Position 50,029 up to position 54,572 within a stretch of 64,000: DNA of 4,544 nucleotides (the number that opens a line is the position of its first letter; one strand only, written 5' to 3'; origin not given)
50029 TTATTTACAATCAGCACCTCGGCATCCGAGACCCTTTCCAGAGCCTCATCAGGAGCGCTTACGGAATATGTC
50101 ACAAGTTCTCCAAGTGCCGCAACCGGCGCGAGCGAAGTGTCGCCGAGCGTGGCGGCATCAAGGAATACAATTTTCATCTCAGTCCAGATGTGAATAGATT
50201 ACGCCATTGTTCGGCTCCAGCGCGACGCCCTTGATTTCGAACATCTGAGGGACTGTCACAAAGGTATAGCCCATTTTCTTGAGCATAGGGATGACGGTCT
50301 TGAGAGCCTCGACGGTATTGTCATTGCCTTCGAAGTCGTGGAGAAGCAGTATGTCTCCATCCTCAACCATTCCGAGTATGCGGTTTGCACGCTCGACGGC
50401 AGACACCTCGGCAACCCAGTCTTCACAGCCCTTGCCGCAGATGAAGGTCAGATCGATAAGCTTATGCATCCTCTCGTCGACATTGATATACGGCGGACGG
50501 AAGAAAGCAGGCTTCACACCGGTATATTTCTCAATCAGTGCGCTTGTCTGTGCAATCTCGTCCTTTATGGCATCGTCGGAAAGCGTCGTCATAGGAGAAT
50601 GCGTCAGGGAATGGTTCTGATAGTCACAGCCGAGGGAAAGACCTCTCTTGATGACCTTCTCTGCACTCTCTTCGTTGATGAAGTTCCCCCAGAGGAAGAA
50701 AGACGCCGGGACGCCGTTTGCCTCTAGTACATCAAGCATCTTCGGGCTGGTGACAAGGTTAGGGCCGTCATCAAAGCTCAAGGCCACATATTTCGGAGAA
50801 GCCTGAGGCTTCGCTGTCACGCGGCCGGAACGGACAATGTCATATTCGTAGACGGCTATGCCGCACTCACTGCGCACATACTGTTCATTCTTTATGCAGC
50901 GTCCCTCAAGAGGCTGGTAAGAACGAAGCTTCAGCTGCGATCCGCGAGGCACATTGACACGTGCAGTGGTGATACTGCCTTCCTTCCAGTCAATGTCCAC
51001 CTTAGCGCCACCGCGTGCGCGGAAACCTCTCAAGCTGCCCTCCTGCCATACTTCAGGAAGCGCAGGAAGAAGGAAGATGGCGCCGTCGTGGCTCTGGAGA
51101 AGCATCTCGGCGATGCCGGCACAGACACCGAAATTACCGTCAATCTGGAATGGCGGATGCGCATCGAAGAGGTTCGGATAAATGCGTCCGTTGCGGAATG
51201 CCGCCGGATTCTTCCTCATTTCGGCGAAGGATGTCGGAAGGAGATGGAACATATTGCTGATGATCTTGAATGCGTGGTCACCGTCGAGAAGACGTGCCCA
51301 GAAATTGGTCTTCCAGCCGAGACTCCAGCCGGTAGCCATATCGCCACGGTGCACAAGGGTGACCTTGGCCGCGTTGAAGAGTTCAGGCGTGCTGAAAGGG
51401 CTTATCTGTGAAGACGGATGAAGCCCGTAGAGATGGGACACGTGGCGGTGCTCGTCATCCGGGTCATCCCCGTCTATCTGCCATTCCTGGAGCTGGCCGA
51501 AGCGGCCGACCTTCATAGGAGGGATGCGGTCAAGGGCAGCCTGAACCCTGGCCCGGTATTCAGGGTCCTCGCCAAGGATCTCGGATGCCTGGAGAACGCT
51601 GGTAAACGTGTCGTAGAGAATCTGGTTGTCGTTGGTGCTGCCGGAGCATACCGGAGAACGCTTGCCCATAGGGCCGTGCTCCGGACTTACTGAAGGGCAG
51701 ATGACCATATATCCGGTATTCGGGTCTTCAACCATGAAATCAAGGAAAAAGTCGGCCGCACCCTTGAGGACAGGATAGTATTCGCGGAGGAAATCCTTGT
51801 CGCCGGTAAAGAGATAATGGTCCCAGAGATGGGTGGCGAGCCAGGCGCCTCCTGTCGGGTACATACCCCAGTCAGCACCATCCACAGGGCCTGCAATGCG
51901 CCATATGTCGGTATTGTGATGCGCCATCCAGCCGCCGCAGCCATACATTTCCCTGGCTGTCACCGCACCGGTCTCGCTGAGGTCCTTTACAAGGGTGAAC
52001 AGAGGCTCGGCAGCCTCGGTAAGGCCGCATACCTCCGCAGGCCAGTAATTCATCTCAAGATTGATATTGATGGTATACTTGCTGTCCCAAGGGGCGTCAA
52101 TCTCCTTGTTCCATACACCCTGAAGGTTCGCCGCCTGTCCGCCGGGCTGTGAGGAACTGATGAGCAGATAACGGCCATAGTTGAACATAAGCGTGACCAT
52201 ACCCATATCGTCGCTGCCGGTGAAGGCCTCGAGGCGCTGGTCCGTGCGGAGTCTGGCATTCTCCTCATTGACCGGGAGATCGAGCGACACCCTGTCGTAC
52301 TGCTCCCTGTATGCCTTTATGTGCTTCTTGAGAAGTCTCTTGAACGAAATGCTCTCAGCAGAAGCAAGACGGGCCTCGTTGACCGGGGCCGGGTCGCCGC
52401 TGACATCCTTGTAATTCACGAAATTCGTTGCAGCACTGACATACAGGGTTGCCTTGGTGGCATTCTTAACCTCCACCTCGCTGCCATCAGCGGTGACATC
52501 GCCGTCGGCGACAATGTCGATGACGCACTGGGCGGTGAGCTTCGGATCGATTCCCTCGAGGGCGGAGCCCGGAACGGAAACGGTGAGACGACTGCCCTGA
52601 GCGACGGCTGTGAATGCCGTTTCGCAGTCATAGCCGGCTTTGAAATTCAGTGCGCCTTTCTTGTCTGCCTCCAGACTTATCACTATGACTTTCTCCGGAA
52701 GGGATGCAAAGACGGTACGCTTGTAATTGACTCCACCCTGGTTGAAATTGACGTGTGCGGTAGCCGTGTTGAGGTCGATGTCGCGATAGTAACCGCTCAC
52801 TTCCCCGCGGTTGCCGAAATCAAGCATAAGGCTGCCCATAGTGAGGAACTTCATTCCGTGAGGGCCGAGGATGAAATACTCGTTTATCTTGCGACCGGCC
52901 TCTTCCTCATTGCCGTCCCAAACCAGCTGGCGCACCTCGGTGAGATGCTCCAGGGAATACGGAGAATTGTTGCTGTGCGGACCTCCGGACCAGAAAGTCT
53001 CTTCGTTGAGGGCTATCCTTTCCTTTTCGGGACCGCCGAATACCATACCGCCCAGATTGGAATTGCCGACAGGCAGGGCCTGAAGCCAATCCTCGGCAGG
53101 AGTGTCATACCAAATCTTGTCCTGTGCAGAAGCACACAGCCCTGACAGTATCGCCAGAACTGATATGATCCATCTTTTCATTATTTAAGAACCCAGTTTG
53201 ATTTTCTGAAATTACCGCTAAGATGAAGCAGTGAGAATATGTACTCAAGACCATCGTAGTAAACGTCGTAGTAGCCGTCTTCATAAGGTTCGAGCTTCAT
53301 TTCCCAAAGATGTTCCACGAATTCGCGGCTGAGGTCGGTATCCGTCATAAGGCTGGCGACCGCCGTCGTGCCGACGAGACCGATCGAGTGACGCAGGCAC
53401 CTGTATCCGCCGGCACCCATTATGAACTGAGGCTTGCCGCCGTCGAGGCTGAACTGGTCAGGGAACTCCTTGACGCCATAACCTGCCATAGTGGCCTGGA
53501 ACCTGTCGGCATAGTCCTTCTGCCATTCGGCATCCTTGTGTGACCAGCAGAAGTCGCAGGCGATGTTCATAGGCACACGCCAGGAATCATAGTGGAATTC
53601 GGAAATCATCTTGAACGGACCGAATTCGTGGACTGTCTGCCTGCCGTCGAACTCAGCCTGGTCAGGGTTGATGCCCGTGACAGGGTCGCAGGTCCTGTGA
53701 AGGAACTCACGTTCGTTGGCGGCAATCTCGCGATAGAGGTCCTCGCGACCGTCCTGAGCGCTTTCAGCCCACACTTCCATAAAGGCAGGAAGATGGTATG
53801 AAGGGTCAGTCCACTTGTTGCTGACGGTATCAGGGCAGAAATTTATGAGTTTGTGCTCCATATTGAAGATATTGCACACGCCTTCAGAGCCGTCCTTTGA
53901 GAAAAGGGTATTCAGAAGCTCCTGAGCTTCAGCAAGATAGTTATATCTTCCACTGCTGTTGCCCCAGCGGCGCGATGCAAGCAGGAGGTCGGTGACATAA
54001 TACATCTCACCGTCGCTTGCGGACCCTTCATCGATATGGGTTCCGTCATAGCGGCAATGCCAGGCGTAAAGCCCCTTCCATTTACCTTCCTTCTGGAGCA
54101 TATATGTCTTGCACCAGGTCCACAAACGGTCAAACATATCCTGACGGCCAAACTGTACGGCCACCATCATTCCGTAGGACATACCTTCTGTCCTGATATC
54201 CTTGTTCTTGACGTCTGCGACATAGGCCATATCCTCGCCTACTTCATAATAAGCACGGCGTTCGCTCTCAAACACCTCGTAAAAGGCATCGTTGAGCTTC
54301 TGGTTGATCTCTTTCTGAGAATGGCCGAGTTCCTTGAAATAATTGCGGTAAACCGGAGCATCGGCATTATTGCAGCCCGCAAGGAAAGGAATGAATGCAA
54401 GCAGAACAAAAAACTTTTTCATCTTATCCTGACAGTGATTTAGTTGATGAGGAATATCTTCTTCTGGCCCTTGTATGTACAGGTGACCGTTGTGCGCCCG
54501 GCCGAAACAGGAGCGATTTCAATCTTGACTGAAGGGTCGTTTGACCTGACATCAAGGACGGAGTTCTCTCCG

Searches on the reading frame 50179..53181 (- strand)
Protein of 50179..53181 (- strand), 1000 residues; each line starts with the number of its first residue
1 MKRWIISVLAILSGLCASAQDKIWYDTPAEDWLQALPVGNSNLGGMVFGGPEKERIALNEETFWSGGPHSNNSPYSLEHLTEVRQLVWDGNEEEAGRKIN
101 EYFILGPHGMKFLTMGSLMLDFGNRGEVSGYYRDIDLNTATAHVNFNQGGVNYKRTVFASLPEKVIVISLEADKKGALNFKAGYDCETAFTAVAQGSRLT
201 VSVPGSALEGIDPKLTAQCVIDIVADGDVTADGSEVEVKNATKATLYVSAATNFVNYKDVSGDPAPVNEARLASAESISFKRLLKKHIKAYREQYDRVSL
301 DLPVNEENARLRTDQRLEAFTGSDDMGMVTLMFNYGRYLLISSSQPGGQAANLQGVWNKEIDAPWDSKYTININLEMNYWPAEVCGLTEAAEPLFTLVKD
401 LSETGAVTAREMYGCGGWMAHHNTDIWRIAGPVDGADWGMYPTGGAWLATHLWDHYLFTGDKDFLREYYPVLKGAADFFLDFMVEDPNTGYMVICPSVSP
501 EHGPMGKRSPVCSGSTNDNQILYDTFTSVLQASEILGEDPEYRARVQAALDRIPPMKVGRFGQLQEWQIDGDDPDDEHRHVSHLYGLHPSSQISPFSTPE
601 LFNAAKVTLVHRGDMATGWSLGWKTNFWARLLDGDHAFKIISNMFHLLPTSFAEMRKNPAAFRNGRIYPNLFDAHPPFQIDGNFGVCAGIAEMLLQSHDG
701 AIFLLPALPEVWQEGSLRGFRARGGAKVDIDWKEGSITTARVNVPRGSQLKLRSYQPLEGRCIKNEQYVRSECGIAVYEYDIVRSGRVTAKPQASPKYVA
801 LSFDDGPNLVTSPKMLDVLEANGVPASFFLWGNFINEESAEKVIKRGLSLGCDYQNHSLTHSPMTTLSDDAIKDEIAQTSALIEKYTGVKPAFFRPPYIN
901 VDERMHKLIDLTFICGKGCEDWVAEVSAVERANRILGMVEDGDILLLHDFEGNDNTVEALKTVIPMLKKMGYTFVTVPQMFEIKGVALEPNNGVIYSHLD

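Call 6: search_protein_families(library=pfam, proteins=[window:50179-53181:-])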
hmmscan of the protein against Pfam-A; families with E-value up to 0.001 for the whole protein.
window:50179-53181:- (1000 aa): 4 families
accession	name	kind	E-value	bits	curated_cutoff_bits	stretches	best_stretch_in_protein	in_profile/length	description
PF22124.2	Glyco_hydro_95_cat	-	1.9e-177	590.7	27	1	279-694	1-408/408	Glycosyl hydrolase family 95 catalytic domain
PF14498.12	Glyco_hyd_65N_2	-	2.1e-67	228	27.7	1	23-256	1-233/234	Glycosyl hydrolase family 65, N-terminal domain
PF01522.26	Polysacc_deac_1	-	1.1e-25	90.4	23.1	1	793-907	3-114/124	Polysaccharide deacetylase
PF21307.2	Glyco_hydro_95_C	-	2.2e-19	70.1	27.6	1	696-760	1-65/94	Glycoside hydrolase family 95, C-terminal domain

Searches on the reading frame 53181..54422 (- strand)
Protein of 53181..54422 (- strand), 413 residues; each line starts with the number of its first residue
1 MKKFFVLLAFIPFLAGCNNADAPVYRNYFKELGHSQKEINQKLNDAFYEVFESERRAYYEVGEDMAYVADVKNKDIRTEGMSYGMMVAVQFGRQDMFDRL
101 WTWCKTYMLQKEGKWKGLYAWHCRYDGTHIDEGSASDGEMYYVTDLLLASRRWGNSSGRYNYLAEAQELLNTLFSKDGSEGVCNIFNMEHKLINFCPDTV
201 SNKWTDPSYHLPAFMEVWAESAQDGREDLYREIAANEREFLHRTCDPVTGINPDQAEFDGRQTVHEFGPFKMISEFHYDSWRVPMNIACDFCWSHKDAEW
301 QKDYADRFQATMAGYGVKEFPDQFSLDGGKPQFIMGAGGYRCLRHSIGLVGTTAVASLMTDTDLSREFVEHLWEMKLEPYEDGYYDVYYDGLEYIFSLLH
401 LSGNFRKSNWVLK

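Call 6: search_protein_families(library=pfam, proteins=[window:53181-54422:-])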
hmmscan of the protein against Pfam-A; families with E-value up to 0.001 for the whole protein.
window:53181-54422:- (413 aa): 1 family
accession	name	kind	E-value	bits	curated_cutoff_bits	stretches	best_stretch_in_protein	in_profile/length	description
PF01270.23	Glyco_hydro_8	-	4.8e-23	82.2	24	1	72-288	48-251/341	Glycosyl hydrolases family 8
